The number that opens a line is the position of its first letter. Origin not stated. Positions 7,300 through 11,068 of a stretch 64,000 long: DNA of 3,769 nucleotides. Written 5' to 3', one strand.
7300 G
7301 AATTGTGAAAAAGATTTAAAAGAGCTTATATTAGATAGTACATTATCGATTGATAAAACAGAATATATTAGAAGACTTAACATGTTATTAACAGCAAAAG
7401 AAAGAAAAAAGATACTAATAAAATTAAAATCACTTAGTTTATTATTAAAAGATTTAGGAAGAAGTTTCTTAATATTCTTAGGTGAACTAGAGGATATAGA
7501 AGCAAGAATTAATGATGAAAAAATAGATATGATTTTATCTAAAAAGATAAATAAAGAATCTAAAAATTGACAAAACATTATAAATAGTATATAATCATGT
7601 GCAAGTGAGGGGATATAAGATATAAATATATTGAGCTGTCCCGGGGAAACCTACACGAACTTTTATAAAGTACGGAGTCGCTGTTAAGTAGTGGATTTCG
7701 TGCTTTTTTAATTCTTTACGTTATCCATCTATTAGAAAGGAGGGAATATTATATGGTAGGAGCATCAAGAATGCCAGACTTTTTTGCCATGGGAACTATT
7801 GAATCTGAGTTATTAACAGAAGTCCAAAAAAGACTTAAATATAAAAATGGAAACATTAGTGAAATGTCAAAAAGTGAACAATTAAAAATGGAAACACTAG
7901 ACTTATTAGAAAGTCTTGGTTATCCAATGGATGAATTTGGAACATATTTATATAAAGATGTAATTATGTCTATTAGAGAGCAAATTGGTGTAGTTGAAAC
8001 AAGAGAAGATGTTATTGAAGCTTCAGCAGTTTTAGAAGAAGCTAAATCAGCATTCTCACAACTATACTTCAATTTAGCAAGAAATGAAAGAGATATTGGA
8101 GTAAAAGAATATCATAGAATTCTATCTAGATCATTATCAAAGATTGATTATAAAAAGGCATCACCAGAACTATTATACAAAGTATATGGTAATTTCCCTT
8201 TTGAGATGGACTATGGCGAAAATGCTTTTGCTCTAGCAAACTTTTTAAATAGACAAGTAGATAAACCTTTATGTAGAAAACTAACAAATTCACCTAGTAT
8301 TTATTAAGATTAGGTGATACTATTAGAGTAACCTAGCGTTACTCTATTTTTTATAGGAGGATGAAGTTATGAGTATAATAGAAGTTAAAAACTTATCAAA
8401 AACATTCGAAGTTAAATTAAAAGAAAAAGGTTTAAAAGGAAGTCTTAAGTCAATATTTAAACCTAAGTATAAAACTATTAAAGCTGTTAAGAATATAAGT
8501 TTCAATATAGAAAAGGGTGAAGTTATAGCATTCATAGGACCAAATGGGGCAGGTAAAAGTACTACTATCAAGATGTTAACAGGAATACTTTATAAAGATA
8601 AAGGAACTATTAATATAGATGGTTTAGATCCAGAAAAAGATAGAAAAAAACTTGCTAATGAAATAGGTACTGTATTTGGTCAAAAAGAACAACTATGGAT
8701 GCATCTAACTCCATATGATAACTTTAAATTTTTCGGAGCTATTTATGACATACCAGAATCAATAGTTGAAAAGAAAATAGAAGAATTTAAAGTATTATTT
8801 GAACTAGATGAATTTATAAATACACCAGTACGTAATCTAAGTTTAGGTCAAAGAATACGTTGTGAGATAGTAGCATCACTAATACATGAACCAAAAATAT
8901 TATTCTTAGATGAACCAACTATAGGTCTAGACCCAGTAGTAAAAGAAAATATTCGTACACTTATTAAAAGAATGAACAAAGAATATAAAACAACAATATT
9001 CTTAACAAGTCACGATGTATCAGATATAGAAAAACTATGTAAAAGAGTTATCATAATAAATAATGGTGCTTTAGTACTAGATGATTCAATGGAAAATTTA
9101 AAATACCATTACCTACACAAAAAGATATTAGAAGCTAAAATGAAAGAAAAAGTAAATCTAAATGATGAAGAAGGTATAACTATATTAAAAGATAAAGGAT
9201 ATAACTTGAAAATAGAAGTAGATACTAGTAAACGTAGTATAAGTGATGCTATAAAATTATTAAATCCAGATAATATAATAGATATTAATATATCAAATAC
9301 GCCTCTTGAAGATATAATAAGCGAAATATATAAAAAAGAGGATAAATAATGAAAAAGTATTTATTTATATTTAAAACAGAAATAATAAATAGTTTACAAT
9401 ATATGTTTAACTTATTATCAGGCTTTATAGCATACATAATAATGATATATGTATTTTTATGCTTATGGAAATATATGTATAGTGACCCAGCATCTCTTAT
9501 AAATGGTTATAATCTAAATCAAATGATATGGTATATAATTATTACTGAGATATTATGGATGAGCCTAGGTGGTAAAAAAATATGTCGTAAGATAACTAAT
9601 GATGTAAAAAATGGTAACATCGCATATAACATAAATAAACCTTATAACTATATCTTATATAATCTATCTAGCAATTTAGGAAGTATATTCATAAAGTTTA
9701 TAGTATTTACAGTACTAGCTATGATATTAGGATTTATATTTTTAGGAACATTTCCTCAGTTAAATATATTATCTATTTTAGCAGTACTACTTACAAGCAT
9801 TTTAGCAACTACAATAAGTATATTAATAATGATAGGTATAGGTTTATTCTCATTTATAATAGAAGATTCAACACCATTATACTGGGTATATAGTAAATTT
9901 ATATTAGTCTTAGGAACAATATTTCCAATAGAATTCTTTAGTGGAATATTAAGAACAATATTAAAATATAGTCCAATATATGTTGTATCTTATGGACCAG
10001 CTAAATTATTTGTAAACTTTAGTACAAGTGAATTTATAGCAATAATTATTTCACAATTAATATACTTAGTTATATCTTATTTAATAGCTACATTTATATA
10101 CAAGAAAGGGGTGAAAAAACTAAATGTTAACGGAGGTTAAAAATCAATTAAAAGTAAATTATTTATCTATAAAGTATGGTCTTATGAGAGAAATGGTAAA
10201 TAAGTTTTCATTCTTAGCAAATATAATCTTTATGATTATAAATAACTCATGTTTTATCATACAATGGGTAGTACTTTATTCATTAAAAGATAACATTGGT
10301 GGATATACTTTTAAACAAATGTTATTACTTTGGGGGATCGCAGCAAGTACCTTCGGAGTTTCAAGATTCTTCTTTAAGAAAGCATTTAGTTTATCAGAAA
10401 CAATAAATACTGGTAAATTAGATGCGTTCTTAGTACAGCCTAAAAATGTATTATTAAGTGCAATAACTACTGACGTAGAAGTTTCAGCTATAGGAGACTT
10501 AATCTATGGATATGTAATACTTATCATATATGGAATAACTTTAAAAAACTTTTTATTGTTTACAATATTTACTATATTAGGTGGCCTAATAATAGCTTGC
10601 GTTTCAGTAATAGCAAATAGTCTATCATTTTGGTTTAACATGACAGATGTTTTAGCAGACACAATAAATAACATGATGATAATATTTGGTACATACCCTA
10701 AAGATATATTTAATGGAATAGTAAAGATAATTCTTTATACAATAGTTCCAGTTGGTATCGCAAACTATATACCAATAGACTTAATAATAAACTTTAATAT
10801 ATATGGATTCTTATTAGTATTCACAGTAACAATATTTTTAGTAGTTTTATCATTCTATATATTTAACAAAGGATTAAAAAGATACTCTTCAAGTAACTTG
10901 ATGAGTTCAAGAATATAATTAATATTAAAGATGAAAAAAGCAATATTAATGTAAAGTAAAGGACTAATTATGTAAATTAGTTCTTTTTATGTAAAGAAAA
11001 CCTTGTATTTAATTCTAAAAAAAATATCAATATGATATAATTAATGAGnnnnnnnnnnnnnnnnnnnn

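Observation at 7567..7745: Textbook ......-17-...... promoter driving a ~140-nt structured leader with attenuator-like hairpin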

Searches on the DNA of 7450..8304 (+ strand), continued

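Call 35: search_with_rna_model(model_id=R1, sources=[window, L002, L003, L004, L005, L006, L007, L008, L009, L010, L011, L012, L013, L014, L015, L016, L017, L018, L019, L020, L021, L022, L024, L025, L028, L032, L033, L034, L035, L037, L041, L043, L044, L046, L048, L050, L051, L053, L054, L057, L059, L060, L062, L063, L066, L067, L068, L069, L071, L073, L077, L080, L081, L083, L086, L088, L089, L090, L093, L098, L102, L103, L105, L106, L107, L108, L109, L110, L114, L115, L118, L119, L122, L126, L127, L128, L130, L135, L136, L137, L139, L140], max_evalue=0.01, make_alignment=true)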
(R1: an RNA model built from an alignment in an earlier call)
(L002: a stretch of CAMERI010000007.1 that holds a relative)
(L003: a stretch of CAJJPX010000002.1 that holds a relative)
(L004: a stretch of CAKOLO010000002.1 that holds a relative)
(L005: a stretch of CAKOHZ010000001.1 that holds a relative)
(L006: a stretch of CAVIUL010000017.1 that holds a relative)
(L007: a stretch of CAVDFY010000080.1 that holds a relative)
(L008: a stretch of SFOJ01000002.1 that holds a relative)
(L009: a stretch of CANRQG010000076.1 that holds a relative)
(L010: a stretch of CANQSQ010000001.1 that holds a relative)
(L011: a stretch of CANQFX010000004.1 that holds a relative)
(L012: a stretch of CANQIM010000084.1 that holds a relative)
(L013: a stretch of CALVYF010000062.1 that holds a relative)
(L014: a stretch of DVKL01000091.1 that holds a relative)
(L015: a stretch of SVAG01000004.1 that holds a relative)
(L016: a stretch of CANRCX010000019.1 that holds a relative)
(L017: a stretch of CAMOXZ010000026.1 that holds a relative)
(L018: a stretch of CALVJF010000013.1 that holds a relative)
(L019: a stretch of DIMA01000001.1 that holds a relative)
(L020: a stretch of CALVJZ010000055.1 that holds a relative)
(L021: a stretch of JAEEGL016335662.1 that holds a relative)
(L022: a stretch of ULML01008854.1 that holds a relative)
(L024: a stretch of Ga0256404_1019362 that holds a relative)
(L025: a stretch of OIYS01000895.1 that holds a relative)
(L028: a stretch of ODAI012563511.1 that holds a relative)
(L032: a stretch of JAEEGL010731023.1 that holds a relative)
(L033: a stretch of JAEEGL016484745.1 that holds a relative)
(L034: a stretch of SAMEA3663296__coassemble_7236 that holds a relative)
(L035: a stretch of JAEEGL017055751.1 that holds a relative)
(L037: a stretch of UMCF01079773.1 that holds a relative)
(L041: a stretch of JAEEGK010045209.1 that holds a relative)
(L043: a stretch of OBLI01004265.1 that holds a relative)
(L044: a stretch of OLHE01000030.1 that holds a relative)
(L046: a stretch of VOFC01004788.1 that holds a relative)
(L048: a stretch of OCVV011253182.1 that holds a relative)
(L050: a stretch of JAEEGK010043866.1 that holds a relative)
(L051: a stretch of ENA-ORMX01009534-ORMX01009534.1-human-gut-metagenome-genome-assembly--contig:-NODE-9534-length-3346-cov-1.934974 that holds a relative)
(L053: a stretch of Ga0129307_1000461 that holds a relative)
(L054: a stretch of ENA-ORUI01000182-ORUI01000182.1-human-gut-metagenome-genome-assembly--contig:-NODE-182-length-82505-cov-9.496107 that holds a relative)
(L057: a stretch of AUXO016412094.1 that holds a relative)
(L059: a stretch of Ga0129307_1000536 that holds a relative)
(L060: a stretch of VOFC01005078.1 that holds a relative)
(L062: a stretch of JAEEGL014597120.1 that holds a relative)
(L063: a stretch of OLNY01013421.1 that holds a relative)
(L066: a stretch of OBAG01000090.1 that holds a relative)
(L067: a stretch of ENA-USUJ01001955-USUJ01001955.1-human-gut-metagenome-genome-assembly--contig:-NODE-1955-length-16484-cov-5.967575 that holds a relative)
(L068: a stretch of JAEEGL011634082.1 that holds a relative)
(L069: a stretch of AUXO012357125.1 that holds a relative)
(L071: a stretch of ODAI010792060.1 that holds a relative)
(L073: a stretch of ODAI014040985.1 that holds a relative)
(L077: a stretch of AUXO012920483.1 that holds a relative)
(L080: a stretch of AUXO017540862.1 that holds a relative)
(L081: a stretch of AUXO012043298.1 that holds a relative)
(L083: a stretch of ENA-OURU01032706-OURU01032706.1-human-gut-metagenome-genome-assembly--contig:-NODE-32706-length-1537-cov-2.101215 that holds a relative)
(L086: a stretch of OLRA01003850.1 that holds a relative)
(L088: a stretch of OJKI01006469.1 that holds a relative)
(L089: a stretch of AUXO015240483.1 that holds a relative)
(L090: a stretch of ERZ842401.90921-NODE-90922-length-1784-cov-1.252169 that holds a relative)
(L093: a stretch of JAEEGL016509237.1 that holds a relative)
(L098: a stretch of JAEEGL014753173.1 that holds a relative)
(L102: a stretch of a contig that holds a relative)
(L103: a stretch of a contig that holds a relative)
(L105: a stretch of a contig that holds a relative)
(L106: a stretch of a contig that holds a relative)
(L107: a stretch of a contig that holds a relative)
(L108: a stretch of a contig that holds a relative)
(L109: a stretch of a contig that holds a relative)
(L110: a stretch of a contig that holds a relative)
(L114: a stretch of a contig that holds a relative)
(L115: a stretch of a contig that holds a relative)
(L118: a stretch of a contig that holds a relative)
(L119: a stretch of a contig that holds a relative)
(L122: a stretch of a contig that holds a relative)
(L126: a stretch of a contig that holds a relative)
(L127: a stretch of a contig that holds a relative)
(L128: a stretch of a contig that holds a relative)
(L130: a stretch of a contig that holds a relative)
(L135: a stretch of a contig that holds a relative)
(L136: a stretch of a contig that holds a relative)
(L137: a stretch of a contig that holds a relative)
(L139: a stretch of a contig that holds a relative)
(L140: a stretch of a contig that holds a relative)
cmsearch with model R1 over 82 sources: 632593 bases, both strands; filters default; matches with E-value up to 0.01: 101.
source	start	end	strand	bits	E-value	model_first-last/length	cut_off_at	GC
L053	2419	2500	+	92.9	2.5e-23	1-80/80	no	0.35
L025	7381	7462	+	91.2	8e-23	1-80/80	no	0.37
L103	2269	2350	-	91.2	8e-23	1-80/80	no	0.37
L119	4974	5055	-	89.6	2.2e-22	1-80/80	no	0.38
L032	829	906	+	89.2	3e-22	1-80/80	no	0.44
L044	269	347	+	88.9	3.5e-22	1-80/80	no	0.38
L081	168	247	+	87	1.3e-21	1-80/80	no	0.39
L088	1106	1187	+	86.9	1.4e-21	1-80/80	no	0.35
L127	676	756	-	86.8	1.4e-21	1-80/80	no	0.37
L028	418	498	-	86.8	1.4e-21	1-80/80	no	0.4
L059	3039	3115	+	85.4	3.5e-21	1-80/80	no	0.32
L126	3915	3991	+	85.4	3.5e-21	1-80/80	no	0.32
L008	4833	4913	+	84.8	5.2e-21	1-80/80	no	0.42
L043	5913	5993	+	84.8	5.2e-21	1-80/80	no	0.42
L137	3764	3841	-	84.7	5.5e-21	1-80/80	no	0.32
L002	4849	4929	+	84.4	7e-21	1-80/80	no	0.42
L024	5803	5879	+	84.3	7.7e-21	1-80/80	no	0.32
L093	1555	1630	+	84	9e-21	1-80/80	no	0.41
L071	5340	5417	-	83.5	1.3e-20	1-80/80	no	0.33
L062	3540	3614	-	83.5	1.3e-20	1-80/80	no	0.47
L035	549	633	+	83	1.7e-20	1-80/80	no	0.41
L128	655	738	-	82.9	1.8e-20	1-80/80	no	0.38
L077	1036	1111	+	82.8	2.1e-20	1-80/80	no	0.41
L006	4852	4934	+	82.7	2.2e-20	1-80/80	no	0.4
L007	4831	4913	+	82.7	2.2e-20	1-80/80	no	0.4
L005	4850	4930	+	81.8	3.8e-20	1-80/80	no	0.44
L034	1777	1857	+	81.5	4.8e-20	1-80/80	no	0.37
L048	6131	6210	+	81.3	5.3e-20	1-80/80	no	0.41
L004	4849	4930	+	80.5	9.4e-20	1-80/80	no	0.41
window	7601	7683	+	78.9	2.6e-19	1-80/80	no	0.42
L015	4752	4833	+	78.2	4.3e-19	1-80/80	no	0.37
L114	4645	4724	-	78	4.9e-19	1-80/80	no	0.41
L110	4081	4155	+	76.5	1.3e-18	1-80/80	no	0.37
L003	4847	4930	+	75.7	2.2e-18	1-80/80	no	0.43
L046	5645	5722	+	74.9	3.7e-18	1-80/80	no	0.4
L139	5107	5180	+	74.1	6.3e-18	1-80/80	no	0.43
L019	4683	4757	+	73.5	9.3e-18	1-80/80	no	0.37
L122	974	1047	-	73.5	9.6e-18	1-80/80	no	0.46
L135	11409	11482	+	71.8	2.9e-17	1-80/80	no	0.45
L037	3449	3522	-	71.8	2.9e-17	1-80/80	no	0.43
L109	7262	7335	-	71.8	2.9e-17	1-80/80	no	0.43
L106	3098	3168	-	71.3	4e-17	1-80/80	no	0.42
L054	2769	2841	-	71.1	4.5e-17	1-80/80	no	0.45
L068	4635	4706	-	71.1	4.6e-17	1-80/80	no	0.4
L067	6907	6980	+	70.5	6.7e-17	1-80/80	no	0.47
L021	2348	2427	+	69.9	9.9e-17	1-80/80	no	0.36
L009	4038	4132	+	69.7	1.1e-16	1-80/80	no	0.35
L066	3500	3573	-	69.7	1.2e-16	1-80/80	no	0.45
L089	2085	2158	+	69.4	1.4e-16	1-80/80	no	0.46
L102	4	77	+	69.2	1.6e-16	1-80/80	no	0.45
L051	80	153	+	68.8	2.2e-16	1-80/80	no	0.43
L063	1974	2047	+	68.8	2.2e-16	1-80/80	no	0.43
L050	3523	3596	-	68.5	2.6e-16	1-80/80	no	0.41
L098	4539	4612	-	68.5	2.6e-16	1-80/80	no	0.41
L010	4759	4850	+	68.5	2.6e-16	1-80/80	no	0.38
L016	4740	4831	+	68.2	3.1e-16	1-80/80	no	0.38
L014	1738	1811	+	67.9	3.7e-16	1-80/80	no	0.45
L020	1137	1210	+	67.9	3.7e-16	1-80/80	no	0.45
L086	5399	5472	+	67.5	5.1e-16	1-80/80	no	0.46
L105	402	475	+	67.5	5.1e-16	1-80/80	no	0.46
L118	1057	1137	-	67.2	5.9e-16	1-80/80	no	0.42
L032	976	1047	+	67.1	6.5e-16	1-80/80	no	0.38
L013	4814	4887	+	67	6.7e-16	1-80/80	no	0.43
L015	5499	5574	+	67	7e-16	1-80/80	no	0.41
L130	1174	1265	-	65.2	2.3e-15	1-80/80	no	0.35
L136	839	910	-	65.1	2.5e-15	1-80/80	no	0.46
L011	4741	4834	+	64.9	2.8e-15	1-80/80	no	0.39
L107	1059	1132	-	64.5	3.6e-15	1-80/80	no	0.43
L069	2362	2432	+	64.5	3.6e-15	1-80/80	no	0.45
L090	1598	1672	+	64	5e-15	1-80/80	no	0.47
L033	9641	9711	+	64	5e-15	1-80/80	no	0.42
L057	2665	2738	-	63.7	6.3e-15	1-80/80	no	0.45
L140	6159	6232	+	63.7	6.3e-15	1-80/80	no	0.45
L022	7664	7745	-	62.6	1.3e-14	1-80/80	no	0.4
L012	3014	3108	+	62.4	1.4e-14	1-80/80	no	0.35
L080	6288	6366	+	61.6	2.5e-14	1-80/80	no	0.41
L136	703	771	-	61.3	3e-14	1-80/80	no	0.41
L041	4381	4449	-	60.6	4.9e-14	1-80/80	no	0.49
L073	565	633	+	60.6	4.9e-14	1-80/80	no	0.49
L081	836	907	+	59.9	7.5e-14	1-80/80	no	0.38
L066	3373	3447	-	58.6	1.8e-13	1-80/80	no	0.32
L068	4474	4549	-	57.6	3.5e-13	1-80/80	no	0.41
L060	1928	2008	-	56.8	5.8e-13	1-80/80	no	0.4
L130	230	309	-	56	1e-12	1-80/80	no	0.36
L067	8716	8790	+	55.1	1.8e-12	1-80/80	no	0.33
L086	6323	6397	+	55.1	1.8e-12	1-80/80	no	0.33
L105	1326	1400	+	55.1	1.8e-12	1-80/80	no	0.33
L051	206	280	+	55.1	1.8e-12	1-80/80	no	0.33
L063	2100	2174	+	55.1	1.8e-12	1-80/80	no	0.33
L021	2479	2552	+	54.5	2.8e-12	1-80/80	no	0.31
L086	7332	7405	+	54.3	3e-12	1-80/80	no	0.35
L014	2463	2531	+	52.8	8.4e-12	1-80/80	no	0.43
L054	2049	2117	-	52.8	8.4e-12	1-80/80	no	0.43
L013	5539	5607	+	51.5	1.9e-11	1-80/80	no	0.42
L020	1538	1606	+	51.5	1.9e-11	1-80/80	no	0.42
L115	1977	2064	+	50.7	3.4e-11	1-80/80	no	0.33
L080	6871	6947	+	50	5.3e-11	1-80/80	no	0.38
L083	1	65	-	47.5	2.8e-10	1-64/80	3'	0.38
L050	2844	2911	-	46.9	4.2e-10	1-80/80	no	0.47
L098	3860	3927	-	46.9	4.2e-10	1-80/80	no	0.47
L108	1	48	-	40.2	3.5e-08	1-49/80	3'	0.48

Alignment A5: 101 matches aligned to the model, 138 columns, each read 5' to 3' on its own strand. Consensus structure (alignment columns), stored with it:
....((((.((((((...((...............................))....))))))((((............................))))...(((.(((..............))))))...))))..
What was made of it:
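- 101 covariance-model hits in 82 loci (call 35).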

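Call 61: search_with_rna_model(model_id=R1, sources=[L141, L142, L143, L144, L145, L146, L147, L148, L149, L150, L151], max_evalue=0.01)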
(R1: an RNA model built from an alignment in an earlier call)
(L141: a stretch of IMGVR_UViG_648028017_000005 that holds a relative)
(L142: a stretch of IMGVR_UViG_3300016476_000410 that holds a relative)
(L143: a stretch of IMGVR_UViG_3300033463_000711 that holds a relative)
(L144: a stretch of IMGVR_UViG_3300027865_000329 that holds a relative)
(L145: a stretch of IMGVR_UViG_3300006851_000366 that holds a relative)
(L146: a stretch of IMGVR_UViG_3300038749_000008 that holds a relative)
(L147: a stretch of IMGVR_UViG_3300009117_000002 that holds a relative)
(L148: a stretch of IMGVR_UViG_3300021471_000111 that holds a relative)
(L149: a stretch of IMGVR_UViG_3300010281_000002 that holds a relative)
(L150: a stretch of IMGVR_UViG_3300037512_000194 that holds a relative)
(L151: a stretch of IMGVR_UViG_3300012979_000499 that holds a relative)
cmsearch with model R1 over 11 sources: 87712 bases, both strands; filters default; matches with E-value up to 0.01: 0.
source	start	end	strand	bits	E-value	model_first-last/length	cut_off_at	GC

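Call 67: search_rna_families(sources=[L015, L013, L021, L032, L059, L066, L068, L081, L086, L136, L137, L022, L062, L106], threshold=gathering)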
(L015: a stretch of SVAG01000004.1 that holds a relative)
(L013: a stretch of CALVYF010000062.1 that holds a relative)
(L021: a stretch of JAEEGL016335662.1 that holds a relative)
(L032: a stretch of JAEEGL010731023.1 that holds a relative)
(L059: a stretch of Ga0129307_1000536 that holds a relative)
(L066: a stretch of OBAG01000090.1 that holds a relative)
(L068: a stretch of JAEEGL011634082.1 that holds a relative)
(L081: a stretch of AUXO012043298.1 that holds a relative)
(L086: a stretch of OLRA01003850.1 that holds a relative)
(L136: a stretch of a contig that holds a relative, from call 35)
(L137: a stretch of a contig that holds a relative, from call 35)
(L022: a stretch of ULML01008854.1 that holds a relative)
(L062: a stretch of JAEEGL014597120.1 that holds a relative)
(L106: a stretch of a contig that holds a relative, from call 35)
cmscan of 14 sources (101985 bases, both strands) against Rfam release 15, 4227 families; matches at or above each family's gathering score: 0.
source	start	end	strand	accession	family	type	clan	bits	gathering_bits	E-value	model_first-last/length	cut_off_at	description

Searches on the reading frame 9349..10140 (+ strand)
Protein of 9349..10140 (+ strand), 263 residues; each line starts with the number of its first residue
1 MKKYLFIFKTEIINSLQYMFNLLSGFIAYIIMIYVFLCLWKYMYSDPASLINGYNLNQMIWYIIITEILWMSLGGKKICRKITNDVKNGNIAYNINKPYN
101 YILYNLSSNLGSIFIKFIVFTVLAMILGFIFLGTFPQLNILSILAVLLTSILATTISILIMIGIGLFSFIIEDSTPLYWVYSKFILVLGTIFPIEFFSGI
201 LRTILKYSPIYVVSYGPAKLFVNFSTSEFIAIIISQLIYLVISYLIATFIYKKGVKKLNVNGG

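Call 24: search_protein_families(library=pfam, proteins=[window:9349-10140:+], max_evalue=0.01)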
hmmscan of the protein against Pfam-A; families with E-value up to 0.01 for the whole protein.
window:9349-10140:+ (263 aa): 1 family
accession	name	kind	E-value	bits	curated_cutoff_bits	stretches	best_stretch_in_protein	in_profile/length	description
PF06182.17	ABC2_membrane_6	-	4.2e-16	59.9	22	1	31-261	2-228/229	ABC-2 family transporter protein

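Call 48: search_protein_families(library=ncbifam, proteins=[window:9349-10140:+], max_evalue=0.001)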
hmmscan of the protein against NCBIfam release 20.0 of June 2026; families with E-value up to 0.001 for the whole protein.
window:9349-10140:+ (263 aa): 0 families

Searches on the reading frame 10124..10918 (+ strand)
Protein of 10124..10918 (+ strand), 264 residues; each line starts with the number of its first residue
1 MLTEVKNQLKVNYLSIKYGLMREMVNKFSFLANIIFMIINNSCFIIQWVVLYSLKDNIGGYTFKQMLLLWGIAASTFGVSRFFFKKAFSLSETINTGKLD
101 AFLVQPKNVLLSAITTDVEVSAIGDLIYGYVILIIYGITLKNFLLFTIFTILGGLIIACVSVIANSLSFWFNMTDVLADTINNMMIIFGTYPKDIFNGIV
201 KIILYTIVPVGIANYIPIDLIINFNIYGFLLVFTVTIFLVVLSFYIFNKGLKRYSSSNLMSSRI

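Call 24: search_protein_families(library=pfam, proteins=[window:10124-10918:+], max_evalue=0.01)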
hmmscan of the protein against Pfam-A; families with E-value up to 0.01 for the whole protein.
window:10124-10918:+ (264 aa): 1 family
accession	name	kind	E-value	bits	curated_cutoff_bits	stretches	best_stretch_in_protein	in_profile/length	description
PF06182.17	ABC2_membrane_6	-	5.8e-35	121.6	22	1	42-257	5-228/229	ABC-2 family transporter protein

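Call 48: search_protein_families(library=ncbifam, proteins=[window:10124-10918:+], max_evalue=0.001)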
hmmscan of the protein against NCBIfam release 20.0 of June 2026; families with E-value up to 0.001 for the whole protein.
window:10124-10918:+ (264 aa): 0 families
